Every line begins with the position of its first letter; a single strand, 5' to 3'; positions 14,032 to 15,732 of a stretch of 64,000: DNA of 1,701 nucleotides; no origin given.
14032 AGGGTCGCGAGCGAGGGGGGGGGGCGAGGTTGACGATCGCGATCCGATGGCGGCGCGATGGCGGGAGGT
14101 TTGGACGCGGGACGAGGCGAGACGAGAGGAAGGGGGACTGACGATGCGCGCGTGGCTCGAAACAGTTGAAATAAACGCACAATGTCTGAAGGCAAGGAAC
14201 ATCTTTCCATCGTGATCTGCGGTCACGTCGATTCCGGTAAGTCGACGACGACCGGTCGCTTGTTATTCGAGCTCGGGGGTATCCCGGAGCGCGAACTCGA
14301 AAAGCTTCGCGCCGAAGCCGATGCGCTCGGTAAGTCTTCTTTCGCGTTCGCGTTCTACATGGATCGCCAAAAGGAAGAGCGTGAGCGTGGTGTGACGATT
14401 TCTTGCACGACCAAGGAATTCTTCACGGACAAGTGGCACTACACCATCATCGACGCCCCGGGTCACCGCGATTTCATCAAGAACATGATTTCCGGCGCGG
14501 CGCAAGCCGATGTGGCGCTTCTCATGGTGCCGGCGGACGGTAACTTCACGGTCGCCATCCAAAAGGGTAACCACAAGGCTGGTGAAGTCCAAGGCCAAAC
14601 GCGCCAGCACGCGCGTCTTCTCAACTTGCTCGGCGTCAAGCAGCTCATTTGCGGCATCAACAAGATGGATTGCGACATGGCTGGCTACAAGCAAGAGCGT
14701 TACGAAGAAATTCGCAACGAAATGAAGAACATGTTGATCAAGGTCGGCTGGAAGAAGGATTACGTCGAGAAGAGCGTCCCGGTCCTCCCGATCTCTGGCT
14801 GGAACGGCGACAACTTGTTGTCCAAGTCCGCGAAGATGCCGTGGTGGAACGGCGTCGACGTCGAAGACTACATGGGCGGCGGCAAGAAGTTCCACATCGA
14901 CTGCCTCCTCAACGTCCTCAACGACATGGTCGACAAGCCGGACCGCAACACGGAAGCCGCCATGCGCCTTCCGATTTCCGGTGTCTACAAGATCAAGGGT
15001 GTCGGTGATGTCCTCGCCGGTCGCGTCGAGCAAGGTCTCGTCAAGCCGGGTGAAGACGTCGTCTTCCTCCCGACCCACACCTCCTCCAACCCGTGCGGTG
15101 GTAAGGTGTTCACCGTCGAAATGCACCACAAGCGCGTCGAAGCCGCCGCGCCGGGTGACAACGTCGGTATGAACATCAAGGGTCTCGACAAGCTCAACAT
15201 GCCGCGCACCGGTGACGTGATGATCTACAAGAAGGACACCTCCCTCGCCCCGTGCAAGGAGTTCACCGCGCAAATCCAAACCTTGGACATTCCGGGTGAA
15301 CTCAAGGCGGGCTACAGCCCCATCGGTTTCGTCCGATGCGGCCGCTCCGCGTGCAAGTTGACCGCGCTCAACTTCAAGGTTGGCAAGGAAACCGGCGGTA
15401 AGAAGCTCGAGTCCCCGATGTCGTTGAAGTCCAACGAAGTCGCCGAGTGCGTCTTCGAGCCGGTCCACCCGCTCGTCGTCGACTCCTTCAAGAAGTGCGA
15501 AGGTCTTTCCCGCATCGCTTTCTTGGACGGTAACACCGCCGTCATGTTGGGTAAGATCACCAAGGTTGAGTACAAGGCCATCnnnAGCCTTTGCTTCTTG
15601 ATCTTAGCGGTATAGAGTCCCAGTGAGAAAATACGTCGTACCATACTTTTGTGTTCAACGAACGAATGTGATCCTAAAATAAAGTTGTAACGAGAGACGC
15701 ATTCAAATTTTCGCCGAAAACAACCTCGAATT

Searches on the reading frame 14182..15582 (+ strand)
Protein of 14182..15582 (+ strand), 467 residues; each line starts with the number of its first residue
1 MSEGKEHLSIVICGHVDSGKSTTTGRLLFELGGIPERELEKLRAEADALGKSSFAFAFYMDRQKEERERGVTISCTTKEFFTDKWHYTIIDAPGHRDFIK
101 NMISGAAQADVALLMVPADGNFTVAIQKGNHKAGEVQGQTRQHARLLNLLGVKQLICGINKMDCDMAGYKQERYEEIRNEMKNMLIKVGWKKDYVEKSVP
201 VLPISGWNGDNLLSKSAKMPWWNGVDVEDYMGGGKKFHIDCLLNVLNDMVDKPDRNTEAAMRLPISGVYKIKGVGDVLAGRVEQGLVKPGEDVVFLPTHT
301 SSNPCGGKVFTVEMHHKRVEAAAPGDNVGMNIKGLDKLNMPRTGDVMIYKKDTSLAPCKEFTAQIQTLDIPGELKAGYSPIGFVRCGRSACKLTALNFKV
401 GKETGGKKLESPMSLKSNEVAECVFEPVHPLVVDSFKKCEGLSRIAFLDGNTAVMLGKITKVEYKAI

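Call 63: search_protein_families(library=pfam, proteins=[window:14182-15582:+])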
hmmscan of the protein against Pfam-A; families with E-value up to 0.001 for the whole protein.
seq(467 aa): 5 families
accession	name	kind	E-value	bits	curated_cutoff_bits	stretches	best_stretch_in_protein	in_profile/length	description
PF00009.33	GTP_EFTU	-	2.9e-49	167.6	26.5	1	5-213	1-176/188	Elongation factor Tu GTP binding domain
PF22594.2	GTP-eEF1A_C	-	3.8e-20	72.6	27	1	360-460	1-101/101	GTP-eEF1A C-terminal domain-like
PF03144.31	GTP_EFTU_D2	-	3.3e-11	43.9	30.3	1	275-347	1-72/73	Elongation factor Tu domain 2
PF03143.23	GTP_EFTU_D3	-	3.8e-10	40.4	27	1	355-462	2-105/106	Elongation factor Tu C-terminal domain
PF01926.29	MMR_HSR1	-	2.4e-05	24.9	21.9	0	50-123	11-86/113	50S ribosome-binding GTPase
